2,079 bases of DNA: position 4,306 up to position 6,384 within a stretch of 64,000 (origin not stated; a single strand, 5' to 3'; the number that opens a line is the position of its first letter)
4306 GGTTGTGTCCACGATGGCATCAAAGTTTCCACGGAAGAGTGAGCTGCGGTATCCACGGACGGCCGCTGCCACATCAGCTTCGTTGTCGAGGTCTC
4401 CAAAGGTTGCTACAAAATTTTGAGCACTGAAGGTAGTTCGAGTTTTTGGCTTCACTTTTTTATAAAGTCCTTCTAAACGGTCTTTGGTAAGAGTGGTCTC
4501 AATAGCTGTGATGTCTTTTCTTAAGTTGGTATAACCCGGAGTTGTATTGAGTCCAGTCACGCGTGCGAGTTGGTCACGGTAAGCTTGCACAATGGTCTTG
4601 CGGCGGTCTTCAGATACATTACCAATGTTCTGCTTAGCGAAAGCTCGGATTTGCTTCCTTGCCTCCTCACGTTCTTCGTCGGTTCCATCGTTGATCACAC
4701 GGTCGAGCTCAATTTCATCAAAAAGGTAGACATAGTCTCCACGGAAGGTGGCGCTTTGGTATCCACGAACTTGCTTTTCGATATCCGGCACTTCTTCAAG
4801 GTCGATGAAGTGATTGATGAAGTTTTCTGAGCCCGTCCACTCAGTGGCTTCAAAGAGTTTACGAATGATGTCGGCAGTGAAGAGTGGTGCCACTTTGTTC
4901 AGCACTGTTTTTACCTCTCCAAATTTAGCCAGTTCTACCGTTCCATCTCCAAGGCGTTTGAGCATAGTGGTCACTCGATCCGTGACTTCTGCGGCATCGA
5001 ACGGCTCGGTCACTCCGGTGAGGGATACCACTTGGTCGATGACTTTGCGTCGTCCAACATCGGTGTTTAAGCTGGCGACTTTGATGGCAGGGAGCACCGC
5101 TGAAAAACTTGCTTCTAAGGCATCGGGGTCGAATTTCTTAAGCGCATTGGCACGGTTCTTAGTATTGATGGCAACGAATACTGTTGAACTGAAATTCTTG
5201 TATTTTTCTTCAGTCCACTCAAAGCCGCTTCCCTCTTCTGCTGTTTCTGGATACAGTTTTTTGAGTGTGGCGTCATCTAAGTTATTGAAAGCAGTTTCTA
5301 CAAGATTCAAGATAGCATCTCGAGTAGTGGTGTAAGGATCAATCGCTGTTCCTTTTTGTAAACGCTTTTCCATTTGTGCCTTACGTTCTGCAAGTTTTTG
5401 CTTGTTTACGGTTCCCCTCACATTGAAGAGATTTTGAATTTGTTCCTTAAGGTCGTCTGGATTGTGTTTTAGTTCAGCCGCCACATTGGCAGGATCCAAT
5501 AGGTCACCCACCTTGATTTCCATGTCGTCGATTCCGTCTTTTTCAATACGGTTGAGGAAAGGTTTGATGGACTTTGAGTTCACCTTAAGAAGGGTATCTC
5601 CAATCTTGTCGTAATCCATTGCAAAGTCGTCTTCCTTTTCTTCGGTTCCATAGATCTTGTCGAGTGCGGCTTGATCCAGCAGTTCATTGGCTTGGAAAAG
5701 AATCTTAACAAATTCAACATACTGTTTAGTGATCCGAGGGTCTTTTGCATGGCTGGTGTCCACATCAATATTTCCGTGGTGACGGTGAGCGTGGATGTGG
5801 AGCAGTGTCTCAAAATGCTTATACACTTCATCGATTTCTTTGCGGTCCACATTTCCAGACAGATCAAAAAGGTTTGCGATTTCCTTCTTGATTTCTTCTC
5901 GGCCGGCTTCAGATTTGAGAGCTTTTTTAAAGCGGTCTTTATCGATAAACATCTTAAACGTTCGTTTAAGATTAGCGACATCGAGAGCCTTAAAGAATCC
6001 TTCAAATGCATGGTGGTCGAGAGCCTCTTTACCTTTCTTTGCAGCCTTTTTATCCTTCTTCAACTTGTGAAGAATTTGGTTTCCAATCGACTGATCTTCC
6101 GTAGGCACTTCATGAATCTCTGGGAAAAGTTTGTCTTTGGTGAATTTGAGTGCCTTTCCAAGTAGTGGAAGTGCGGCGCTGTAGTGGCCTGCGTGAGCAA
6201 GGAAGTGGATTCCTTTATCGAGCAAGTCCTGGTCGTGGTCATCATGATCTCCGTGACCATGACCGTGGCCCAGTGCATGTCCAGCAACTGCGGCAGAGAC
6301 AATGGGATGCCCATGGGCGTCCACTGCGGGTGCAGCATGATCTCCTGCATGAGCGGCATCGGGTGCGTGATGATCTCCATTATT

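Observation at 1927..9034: Tandem pair of very large proteins with facing His-rich termini, directly upstream of ftsW-murG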

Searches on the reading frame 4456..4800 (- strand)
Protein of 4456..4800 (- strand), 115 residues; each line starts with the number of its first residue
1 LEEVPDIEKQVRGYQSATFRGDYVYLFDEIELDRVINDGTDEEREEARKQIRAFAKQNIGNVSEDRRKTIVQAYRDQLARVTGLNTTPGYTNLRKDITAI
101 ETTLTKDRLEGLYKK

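Call 99: search_solved_structures(query=A7, max_evalue=1, show_alignments=1)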
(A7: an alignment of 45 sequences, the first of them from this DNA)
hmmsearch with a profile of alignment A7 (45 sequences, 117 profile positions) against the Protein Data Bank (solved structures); distinct sequences matched with E-value up to 1: 165 (the best 60 are shown).
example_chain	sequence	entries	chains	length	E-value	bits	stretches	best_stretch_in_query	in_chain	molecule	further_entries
5tp5_A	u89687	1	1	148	0.0006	23.9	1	31-99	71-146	Calmodulin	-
5tp6_A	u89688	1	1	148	0.0013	22.8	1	31-99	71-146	Calmodulin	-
9el6_C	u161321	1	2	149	0.0024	21.9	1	31-99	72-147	Calmodulin-1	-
8bd2_A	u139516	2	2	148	0.0029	21.7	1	31-99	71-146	Calmodulin-3 | Calmodulin-1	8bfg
1rfj_A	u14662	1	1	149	0.0029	21.7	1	31-98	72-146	calmodulin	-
9qt9_E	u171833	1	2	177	0.0032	21.5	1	31-98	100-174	Calmodulin-1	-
2n6a_A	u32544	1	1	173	0.0036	21.4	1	31-104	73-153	human calmodulin/connexin-36 peptide hybrid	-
5ft8_A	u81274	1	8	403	0.0043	21.1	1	11-67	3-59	Cysteine desulfurase CsdA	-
4aqr_A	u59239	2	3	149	0.0052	20.9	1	31-98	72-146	CALMODULIN-7 | CALMODULIN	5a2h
8zlw_N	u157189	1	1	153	0.0053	20.8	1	31-99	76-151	Calmodulin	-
24yw_T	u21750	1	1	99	0.0054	20.8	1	36-80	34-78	Large ribosomal subunit protein uL23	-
4lw2_A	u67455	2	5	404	0.0059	20.7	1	11-67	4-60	Cysteine sulfinate desulfinase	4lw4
4qnh_R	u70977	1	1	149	0.0061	20.6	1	31-99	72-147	Calmodulin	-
6dae_A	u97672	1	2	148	0.0062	20.6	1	31-99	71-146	Calmodulin-1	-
1ooj_A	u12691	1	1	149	0.0064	20.6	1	31-99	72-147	Calmodulin CMD-1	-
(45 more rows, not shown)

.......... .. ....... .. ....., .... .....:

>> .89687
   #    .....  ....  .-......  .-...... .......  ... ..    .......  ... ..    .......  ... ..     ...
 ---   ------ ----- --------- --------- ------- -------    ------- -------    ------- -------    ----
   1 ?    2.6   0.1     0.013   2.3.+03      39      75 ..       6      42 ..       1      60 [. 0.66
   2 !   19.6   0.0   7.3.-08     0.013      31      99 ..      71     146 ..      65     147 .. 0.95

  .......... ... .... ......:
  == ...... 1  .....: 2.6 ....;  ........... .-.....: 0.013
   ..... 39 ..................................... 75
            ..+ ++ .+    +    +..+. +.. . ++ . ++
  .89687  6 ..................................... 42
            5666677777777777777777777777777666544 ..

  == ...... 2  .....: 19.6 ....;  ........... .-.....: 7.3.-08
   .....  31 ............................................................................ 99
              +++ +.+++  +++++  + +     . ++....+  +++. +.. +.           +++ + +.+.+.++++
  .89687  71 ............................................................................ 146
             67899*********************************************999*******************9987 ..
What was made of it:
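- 2839..6018 (-): B residues 202-1261: eight tandem ~117-aa all-helical repeats. Each has a central EF-hand-like helix-loop-helix (e.g. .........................). The repeat profile gives a weak calmodulin match, E 6e-4 (call 99).
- Closest known: EF-hand pair. Same: The centre of each repeat aligns to a helix-loop-helix of the calmodulin C-lobe (E 6e-4 for the whole chain, 0.013 for the domain; call 99).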

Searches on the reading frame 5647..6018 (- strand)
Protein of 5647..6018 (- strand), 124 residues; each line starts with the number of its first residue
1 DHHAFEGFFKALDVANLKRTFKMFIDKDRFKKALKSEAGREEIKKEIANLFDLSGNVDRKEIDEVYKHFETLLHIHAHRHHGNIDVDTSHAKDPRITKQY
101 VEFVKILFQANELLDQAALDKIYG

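Call 94: search_solved_structures(query=A6, max_evalue=10)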
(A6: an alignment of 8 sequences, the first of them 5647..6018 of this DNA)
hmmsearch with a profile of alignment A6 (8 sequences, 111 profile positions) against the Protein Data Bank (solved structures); distinct sequences matched with E-value up to 10: 12.
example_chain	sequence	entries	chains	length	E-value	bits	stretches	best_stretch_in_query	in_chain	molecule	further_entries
22yz_A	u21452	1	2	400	0.0025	21.6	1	31-104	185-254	Type III effector protein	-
22za_A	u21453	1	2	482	0.0049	20.7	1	31-104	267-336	Type III effector protein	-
3qkr_A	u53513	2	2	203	0.051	17.4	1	30-77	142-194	DNA double-strand break repair rad50 ATPase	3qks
3qku_A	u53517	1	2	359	0.089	16.6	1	30-109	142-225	DNA double-strand break repair rad50 ATPase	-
1ii8_A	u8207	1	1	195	0.16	15.8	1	30-75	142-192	Rad50 ABC-ATPase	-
7kfl_A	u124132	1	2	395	0.36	14.7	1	14-96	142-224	Myosin-17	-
7wu7_6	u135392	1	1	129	0.41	14.5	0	50-94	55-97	Prefoldin subunit 6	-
4lfd_A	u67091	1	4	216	0.49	14.2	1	19-58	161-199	Sortase B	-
9vll_A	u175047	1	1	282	0.51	14.2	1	37-83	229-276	DUF5610 domain-containing protein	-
3hjl_A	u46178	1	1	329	0.58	14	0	43-98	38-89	Flagellar motor switch protein fliG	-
4qnh_R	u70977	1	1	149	1.3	12.9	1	30-95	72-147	Calmodulin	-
6tfj_A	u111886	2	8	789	2.3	12.1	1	14-64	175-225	Vegetative insecticidal protein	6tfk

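Call 96: search_solved_structures(query=A6, max_evalue=0.01, show_alignments=2)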
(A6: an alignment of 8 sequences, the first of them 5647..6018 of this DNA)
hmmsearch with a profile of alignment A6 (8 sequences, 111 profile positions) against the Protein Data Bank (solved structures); distinct sequences matched with E-value up to 0.01: 2.
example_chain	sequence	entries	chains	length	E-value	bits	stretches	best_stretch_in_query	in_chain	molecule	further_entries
22yz_A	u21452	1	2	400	0.0025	21.6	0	31-104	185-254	Type III effector protein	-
22za_A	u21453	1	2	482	0.0049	20.7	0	31-104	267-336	Type III effector protein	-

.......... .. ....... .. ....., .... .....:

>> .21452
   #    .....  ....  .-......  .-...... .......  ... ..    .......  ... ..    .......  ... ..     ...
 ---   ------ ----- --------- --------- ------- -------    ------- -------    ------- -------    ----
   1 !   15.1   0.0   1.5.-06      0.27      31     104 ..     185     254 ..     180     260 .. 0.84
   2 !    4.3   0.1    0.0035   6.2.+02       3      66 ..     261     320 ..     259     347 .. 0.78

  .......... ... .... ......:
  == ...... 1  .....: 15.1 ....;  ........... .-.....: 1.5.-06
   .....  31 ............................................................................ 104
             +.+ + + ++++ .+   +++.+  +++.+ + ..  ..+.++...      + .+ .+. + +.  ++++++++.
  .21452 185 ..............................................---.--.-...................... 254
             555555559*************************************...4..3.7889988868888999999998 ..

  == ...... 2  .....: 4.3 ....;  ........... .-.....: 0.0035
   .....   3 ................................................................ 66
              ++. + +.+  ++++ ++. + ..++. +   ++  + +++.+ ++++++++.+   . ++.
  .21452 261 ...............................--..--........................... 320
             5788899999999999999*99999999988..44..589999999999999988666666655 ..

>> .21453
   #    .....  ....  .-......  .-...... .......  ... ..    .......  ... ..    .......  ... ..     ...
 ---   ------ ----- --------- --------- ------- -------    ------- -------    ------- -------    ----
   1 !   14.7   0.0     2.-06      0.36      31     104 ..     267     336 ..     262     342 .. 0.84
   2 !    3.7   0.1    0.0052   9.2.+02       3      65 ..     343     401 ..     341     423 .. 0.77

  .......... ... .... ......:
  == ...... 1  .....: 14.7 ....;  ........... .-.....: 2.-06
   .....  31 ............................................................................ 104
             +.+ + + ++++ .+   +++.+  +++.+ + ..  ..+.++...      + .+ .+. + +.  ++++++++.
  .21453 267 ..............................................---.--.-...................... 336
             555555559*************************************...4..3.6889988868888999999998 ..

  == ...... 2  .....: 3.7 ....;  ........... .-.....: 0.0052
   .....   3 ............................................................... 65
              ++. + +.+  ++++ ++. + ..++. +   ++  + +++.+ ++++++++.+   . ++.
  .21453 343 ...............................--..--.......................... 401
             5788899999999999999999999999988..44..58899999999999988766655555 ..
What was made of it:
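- Tried and rejected: A weak match of the repeat to a 'Type III effector protein' structure (22yz; domain E 0.27) was not pursued (call 96).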

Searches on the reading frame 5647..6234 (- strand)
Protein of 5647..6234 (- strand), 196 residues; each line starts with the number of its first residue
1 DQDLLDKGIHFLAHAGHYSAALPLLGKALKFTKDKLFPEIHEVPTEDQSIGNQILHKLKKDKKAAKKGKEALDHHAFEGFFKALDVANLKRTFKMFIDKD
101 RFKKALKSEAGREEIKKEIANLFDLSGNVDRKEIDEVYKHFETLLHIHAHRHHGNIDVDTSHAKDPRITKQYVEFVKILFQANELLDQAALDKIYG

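Call 87: search_protein_families(library=pfam, proteins=[window:5647-6234:-], max_evalue=10)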
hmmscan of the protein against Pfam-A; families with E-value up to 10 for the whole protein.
seq(196 aa): 3 families
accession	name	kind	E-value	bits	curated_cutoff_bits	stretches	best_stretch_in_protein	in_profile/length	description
PF06022.16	Cir_Bir_Yir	-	0.076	12.9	25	1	88-176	95-183/259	Plasmodium variant antigen protein Cir/Yir/Bir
PF20276.3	CTD1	-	0.2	11.6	25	1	113-181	20-82/243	C-terminal domain 1 of the ABC-three component (ABC-3C) systems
PF07719.23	TPR_2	-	1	10.1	27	0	12-32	11-31/34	Tetratricopeptide repeat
